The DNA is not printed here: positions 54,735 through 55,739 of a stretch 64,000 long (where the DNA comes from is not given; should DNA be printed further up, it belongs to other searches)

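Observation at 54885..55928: Fusion of a DsbD/CcdA-like thiol permease core with a periplasmic cupredoxin domain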

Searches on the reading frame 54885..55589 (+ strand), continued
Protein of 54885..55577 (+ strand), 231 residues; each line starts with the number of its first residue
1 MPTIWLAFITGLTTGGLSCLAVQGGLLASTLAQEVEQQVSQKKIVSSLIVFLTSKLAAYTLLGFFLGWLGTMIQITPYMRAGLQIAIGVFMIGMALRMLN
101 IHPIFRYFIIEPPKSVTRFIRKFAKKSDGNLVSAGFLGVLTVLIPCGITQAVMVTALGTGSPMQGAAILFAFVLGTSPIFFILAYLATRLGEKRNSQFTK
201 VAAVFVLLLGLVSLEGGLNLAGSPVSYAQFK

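Call 60: get_annotated_region(hit=H2, flank=6000)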
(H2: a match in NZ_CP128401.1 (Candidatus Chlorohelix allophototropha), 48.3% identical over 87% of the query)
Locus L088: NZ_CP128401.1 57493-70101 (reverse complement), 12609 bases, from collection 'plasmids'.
description: Candidatus Chlorohelix allophototropha isolate L227-S17 plasmid unnamed1, complete sequence
organism: Candidatus Chlorohelix allophototropha (NCBI taxid 3003348)
taxonomy: Bacteria; Chloroflexota; Chloroflexia; Candidatus Chloroheliales; Candidatus Chloroheliaceae; Candidatus Chlorohelix; Candidatus Chlorohelix allophototropha
host: -; source: Single colony of Candidatus Chlorohelix allophototropha from a non-axenic enrichment (subculture 19.9); ...; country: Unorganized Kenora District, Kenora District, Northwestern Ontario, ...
typing (MOB-suite, as given by PLSDB): non-mobilizable
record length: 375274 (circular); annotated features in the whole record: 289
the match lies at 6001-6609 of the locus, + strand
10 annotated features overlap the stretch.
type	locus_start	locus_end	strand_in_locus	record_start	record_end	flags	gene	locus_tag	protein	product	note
CDS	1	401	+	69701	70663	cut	-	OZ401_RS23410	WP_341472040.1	phosphoglycerate dehydrogenase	-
CDS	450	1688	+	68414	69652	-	-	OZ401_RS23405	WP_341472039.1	threonine synthase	-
CDS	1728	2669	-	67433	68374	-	-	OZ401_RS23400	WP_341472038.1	response regulator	GO:0000160 - phosphorelay signal transduction system [Evidence IEA]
CDS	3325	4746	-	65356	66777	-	-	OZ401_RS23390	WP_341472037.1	HAMP domain-containing sensor histidine kinase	GO:0007165 - signal transduction [Evidence IEA]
CDS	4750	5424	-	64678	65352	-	-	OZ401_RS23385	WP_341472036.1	response regulator transcription factor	GO:0000160 - phosphorelay signal transduction system [Evidence IEA]; GO:0006355 - regulation of DNA-templated ...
CDS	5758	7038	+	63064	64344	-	-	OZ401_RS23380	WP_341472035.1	sulfite exporter TauE/SafE family protein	-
CDS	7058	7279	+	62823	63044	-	-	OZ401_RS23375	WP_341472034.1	heavy-metal-associated domain-containing protein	-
CDS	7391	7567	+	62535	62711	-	-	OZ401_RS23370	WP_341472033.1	YHS domain-containing protein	-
CDS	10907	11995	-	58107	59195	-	-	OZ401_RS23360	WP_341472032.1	ABC transporter substrate-binding protein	-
CDS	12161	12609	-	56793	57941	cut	-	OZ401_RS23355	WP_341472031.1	ABC transporter substrate-binding protein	-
